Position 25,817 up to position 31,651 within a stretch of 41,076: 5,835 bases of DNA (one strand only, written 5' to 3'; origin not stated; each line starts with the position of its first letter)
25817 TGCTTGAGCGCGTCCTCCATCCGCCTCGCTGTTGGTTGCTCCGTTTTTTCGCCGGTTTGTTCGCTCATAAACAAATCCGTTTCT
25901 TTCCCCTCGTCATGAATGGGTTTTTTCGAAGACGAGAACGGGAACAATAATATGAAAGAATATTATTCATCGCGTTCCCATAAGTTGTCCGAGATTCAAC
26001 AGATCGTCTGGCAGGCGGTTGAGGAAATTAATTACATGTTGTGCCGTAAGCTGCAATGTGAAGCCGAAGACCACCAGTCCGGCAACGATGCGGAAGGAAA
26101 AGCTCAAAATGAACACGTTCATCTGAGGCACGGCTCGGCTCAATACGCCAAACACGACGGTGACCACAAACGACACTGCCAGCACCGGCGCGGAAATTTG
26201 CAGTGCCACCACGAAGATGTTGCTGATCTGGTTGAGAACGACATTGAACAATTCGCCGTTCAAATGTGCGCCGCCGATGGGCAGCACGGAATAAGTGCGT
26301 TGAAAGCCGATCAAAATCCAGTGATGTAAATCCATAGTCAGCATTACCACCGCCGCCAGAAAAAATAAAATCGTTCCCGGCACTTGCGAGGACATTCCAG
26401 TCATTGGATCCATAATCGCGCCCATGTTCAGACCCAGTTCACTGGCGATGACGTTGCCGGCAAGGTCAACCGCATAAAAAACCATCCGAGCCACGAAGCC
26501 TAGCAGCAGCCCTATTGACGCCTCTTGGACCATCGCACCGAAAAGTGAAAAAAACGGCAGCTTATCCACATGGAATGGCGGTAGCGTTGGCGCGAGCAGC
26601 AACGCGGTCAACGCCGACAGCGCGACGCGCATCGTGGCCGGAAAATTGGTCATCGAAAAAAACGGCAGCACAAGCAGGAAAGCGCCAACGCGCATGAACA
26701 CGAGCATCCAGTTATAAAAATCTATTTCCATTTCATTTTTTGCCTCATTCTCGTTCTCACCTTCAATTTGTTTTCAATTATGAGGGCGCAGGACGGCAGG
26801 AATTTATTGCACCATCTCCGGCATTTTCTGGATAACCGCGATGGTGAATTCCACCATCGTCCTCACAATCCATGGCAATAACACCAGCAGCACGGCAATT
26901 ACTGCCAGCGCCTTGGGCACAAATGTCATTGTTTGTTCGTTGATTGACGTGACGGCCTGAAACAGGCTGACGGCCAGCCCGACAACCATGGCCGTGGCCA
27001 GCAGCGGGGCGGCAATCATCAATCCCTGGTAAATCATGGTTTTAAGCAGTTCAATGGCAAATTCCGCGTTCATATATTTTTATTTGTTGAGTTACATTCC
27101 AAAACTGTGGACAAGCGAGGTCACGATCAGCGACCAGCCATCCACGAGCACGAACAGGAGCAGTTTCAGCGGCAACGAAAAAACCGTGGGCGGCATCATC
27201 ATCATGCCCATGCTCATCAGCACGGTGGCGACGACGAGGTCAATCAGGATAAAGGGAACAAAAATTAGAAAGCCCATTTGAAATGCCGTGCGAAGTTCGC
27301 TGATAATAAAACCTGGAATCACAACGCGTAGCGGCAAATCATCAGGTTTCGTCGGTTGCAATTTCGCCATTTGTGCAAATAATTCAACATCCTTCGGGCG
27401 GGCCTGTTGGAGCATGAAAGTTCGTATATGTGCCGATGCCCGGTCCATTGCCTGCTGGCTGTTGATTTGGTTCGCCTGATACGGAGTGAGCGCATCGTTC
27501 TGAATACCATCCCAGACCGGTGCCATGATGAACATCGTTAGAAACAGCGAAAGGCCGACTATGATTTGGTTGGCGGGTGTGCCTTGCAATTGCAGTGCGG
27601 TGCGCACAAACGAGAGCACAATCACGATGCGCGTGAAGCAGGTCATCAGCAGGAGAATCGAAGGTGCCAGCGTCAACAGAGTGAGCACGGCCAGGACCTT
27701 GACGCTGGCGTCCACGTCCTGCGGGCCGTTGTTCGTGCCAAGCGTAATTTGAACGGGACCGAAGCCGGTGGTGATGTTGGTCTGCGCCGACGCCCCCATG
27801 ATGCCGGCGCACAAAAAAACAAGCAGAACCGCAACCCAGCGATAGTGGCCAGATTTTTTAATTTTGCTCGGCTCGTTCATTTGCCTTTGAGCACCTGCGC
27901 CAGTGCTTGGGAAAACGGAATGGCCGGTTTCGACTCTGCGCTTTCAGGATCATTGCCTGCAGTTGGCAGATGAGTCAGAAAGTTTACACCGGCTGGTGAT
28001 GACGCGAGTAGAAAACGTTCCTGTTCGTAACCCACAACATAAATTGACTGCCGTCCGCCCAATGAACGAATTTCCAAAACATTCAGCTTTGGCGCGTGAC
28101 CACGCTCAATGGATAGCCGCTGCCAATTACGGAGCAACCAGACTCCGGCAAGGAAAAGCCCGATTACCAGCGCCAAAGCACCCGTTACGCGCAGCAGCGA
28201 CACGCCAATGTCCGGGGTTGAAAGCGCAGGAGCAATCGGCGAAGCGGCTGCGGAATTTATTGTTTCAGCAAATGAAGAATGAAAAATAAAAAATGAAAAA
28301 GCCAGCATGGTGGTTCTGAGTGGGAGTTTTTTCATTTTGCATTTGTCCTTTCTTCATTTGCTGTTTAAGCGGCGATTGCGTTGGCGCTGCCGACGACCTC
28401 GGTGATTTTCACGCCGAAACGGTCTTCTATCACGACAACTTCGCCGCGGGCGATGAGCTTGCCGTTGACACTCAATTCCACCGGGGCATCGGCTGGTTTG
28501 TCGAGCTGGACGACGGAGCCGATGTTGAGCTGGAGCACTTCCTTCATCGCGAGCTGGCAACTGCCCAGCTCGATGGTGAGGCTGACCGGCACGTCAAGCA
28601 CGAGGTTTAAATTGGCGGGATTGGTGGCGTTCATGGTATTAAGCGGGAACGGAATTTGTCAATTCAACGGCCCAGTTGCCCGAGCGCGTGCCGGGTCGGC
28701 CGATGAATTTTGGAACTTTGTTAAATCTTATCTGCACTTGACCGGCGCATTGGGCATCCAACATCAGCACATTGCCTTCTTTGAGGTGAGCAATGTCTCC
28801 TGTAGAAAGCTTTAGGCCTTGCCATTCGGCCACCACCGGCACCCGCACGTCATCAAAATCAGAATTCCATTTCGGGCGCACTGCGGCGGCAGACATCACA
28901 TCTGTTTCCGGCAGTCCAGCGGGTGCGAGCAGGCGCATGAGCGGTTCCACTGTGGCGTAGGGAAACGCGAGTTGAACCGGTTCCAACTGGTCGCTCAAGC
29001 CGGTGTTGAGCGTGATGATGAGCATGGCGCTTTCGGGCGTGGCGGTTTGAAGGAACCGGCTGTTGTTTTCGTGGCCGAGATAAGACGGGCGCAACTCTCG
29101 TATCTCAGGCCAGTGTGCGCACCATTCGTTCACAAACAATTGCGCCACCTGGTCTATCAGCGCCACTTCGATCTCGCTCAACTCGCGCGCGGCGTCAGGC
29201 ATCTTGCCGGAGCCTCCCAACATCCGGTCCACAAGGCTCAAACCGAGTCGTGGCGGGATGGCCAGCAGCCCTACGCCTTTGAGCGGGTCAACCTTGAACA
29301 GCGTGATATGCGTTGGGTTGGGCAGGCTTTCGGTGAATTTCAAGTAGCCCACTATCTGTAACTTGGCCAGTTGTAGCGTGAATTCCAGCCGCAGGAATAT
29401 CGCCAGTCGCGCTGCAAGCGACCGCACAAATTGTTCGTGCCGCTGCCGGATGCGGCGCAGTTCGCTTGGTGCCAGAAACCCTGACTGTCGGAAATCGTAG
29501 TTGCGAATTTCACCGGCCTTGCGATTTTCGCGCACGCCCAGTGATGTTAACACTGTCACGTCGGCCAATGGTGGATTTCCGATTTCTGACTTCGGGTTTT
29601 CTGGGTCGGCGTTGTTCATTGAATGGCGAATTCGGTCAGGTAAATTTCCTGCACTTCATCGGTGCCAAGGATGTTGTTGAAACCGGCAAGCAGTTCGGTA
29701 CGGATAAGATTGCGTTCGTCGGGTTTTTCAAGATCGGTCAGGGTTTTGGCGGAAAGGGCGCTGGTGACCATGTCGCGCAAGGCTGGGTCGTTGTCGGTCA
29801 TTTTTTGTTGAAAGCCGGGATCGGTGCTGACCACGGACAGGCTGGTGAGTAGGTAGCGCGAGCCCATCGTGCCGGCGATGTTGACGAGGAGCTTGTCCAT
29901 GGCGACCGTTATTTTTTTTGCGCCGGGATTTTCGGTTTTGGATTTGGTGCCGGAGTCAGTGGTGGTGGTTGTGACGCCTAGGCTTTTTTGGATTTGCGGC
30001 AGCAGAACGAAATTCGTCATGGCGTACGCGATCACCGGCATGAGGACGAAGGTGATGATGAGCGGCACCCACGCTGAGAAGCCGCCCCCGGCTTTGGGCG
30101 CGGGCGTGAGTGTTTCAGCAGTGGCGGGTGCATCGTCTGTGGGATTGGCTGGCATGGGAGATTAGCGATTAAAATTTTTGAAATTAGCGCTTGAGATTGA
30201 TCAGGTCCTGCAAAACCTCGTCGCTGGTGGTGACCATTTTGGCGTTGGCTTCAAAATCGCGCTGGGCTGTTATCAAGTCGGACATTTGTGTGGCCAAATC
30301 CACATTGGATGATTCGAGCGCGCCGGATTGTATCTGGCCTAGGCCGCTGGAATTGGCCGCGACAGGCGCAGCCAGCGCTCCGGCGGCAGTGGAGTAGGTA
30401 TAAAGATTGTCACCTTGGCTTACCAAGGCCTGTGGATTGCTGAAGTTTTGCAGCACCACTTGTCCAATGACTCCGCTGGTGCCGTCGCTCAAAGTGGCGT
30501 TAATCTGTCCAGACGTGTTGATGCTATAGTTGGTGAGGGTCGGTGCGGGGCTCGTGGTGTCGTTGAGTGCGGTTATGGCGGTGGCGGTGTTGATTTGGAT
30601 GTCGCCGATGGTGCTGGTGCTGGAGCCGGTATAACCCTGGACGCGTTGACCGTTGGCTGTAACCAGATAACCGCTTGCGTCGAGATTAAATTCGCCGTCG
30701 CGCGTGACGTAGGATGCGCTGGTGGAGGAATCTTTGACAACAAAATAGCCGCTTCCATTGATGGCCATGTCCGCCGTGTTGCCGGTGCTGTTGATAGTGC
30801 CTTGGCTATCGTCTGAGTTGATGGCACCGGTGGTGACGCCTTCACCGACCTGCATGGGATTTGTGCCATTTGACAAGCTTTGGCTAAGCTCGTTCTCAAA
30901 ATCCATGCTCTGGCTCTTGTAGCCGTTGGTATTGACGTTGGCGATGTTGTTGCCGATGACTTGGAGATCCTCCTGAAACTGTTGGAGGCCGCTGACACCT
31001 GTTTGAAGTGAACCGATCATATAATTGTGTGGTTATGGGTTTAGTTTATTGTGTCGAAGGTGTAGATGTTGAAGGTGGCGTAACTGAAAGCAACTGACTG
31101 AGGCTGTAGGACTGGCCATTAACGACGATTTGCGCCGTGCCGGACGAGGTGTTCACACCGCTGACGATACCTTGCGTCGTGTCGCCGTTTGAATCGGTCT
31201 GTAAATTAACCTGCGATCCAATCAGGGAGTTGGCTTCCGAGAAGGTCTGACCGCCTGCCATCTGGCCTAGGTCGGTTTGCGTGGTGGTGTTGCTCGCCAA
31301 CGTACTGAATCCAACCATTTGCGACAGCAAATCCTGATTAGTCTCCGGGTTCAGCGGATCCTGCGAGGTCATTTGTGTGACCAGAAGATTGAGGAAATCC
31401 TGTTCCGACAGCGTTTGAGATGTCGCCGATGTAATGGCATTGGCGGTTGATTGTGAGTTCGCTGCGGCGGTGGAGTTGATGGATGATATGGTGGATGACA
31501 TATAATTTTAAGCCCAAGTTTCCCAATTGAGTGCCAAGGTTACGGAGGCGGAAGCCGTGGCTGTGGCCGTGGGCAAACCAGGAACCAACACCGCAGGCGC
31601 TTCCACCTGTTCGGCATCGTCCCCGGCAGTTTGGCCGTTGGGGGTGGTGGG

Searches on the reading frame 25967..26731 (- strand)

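Call 12: search_protein_families(library=pfam, proteins=[window:25967-26731:-], max_evalue=0.001)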
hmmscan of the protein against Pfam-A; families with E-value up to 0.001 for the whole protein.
window:25967-26731:- (254 aa): 1 family
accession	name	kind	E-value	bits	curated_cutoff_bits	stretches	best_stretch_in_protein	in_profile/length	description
PF01311.25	Bac_export_1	-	8.4e-58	196.1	27.8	1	6-238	2-228/230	Bacterial export proteins, family 1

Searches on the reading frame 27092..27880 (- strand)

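Call 12: search_protein_families(library=pfam, proteins=[window:27092-27880:-], max_evalue=0.001)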
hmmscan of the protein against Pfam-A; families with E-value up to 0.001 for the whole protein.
window:27092-27880:- (262 aa): 1 family
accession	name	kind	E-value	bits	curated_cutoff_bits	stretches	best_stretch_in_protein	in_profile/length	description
PF00813.25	FliP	-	6.2e-78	261.6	26.9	1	65-256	1-191/191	FliP family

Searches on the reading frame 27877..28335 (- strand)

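Call 12: search_protein_families(library=pfam, proteins=[window:27877-28335:-], max_evalue=0.001)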
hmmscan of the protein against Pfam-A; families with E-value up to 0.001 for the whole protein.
window:27877-28335:- (152 aa): 1 family
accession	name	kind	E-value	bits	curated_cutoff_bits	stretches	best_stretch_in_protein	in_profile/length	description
PF04347.18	FliO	-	3.1e-11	43.6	22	1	66-150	1-91/91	Flagellar biosynthesis protein, FliO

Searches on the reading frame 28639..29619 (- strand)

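Call 12: search_protein_families(library=pfam, proteins=[window:28639-29619:-], max_evalue=0.001)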
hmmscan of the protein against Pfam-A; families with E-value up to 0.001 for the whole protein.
window:28639-29619:- (326 aa): 2 families
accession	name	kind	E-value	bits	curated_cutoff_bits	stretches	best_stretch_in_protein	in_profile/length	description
PF02154.20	FliM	-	1.3e-36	126.7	27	1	41-231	1-192/192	Flagellar motor switch protein FliM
PF01052.25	FliMN_C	-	8.6e-15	54.9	23.8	1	255-322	3-70/73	Type III flagellar switch regulator (C-ring) FliN C-term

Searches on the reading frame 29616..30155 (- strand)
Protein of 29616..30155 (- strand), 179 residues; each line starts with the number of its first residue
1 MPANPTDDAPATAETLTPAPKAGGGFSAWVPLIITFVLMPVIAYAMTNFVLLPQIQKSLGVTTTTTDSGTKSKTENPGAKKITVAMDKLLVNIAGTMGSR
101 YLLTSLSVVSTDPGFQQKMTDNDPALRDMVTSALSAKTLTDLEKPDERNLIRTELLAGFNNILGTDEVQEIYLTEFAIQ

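Call 12: search_protein_families(library=pfam, proteins=[window:29616-30155:-], max_evalue=0.001)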
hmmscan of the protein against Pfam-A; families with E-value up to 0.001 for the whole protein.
window:29616-30155:- (179 aa): 1 family
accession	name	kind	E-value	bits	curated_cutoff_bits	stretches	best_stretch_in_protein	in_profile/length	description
PF03748.19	FliL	-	4.8e-16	59.6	24.6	1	84-179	2-103/103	Flagellar basal body-associated protein FliL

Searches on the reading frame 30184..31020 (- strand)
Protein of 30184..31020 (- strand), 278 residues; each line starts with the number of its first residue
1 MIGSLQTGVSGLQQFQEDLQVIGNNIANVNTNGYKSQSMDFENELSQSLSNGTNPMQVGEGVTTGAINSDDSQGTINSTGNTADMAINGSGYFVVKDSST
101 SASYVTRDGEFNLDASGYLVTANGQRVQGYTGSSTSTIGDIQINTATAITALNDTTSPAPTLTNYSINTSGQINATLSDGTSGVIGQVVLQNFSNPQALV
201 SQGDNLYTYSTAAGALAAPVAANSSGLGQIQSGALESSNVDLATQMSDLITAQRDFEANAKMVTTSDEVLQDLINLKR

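Call 12: search_protein_families(library=pfam, proteins=[window:30184-31020:-], max_evalue=0.001)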
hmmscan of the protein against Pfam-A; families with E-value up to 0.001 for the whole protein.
window:30184-31020:- (278 aa): 3 families
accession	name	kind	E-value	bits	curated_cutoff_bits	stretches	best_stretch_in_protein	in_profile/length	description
PF06429.18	Flg_bbr_C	-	2.4e-19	69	23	1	231-276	1-46/46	Flagellar basal body rod FlgEFG protein C-terminal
PF22692.1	LlgE_F_G_D1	-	3.9e-15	56.2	27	1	86-175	1-64/64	Flagellar hook protein FlgE/F/G D1 domain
PF00460.25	Flg_bb_rod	-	9.7e-11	41.8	20.7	1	5-35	1-31/31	Flagella basal body rod protein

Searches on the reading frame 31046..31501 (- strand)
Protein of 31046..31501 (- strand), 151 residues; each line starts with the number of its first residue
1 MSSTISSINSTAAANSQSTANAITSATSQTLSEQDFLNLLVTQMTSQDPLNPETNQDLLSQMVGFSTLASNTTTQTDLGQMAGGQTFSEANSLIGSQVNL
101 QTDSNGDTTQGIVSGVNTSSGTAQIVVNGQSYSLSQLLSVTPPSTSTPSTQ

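Call 12: search_protein_families(library=pfam, proteins=[window:31046-31501:-], max_evalue=0.001)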
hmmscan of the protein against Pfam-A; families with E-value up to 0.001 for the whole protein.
window:31046-31501:- (151 aa): 1 family
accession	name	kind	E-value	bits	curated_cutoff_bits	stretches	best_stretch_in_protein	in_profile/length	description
PF03963.19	FlgD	-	9.1e-16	58.3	27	1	9-79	4-74/75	Flagellar hook capping protein - N-terminal region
